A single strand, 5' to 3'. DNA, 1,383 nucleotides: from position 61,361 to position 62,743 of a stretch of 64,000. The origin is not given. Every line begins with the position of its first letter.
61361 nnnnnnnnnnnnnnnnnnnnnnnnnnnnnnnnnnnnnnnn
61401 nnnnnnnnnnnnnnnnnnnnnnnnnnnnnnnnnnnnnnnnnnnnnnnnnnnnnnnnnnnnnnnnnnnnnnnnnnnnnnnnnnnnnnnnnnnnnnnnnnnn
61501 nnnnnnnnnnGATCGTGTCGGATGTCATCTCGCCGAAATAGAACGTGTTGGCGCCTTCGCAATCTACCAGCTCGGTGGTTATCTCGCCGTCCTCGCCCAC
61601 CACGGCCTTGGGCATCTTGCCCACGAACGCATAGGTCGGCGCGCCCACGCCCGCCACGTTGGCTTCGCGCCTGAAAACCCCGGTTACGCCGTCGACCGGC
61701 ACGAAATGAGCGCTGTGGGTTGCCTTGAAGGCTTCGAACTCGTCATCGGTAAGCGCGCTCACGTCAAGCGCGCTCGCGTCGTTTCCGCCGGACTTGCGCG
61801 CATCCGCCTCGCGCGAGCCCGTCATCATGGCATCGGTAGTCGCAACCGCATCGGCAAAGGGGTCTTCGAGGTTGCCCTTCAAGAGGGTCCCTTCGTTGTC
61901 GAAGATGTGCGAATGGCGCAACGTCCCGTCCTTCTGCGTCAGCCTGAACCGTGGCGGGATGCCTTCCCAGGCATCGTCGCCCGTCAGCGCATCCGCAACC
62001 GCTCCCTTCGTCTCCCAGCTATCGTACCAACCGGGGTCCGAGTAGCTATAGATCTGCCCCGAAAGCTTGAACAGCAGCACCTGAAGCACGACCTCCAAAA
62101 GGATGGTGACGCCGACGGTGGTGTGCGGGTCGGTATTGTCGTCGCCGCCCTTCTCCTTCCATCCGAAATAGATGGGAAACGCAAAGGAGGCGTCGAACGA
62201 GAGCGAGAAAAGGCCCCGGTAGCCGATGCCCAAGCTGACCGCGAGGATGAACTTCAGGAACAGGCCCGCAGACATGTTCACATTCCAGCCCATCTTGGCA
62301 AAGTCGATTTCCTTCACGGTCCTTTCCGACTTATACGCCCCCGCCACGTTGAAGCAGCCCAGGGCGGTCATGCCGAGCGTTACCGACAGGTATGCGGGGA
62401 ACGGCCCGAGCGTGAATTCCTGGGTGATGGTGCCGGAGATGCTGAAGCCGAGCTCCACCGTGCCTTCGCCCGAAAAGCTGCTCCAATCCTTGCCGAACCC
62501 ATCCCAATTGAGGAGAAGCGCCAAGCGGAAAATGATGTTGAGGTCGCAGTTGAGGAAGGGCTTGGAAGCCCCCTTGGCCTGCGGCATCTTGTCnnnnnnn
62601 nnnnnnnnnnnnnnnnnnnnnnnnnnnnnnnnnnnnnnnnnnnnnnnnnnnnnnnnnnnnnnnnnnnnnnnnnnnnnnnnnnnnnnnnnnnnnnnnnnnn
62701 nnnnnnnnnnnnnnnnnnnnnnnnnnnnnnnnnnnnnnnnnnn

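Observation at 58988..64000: Giant secreted protein combining a twin-arginine leader with a C. difficile-type SPKTG sorting signal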

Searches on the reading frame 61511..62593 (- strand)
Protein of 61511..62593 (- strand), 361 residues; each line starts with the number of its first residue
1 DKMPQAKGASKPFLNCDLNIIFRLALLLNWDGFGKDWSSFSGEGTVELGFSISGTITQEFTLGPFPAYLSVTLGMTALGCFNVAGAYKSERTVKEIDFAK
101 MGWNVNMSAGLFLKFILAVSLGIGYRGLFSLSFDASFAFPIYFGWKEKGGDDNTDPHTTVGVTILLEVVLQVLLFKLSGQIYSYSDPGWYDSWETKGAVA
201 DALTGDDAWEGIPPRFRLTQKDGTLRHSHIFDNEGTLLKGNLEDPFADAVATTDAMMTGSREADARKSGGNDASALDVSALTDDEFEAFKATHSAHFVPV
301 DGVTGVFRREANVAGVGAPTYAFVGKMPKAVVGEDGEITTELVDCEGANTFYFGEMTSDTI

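Call 53: search_solved_structures(query=A4, max_evalue=10)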
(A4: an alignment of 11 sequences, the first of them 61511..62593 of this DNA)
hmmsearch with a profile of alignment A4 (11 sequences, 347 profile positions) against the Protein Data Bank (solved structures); distinct sequences matched with E-value up to 10: 6.
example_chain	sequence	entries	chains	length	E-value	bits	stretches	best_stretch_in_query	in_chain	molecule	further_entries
9vi4_A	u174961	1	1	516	0.48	12.5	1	234-319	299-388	Capsid protein VP1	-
1ger_A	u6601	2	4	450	0.53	12.4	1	285-331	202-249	GLUTATHIONE REDUCTASE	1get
1ges_A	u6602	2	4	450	0.98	11.5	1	288-331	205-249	GLUTATHIONE REDUCTASE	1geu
6xyw_Az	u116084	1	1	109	1.2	11.2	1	224-270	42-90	At5g55140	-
4p5i_A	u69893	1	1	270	1.2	11.1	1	211-265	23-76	Chemokine binding protein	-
4zk9_A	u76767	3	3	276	1.3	11.1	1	211-265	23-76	Chemokine binding protein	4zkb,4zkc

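Call 57: search_protein_representatives(alignment_id=A4)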
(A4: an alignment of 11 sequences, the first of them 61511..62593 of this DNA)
Query: 11 sequences, 347 profile positions. Proteins with E-value up to 0.001 (for the whole library): 190; up to 1e-10: 111; up to 1e-30: 15. The best 150 are listed.
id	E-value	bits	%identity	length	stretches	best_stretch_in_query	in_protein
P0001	1.1e-147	508.0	-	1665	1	2-346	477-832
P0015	1.4e-138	478.0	-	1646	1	2-345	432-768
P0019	4.8e-129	446.6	-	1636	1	2-344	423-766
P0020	3.4e-107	374.8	-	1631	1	2-344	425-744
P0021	8.3e-79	281.4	-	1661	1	5-343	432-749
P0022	1.3e-78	280.8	-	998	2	2-268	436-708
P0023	6.0e-74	265.4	-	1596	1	3-344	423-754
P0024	1.3e-63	231.5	-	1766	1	7-271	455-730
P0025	6.4e-60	219.3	-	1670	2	10-277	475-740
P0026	1.6e-51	191.7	-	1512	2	16-268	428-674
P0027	2.6e-51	191.0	-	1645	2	2-268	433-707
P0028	2.2e-44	168.2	-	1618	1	6-345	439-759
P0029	1.4e-38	149.2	-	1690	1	7-267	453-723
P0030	5.8e-37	143.8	-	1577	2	6-206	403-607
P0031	1.0e-33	133.1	-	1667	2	7-203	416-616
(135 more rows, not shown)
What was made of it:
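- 62021..62551 (-): Unassigned module of seven long (19-26 residue) amphipathic beta-strands (ORF aa 484-660). This is the family-defining core. It is the stretch matched by most of the remote members in the exhaustive search (profile positions about 6-205; call 57).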
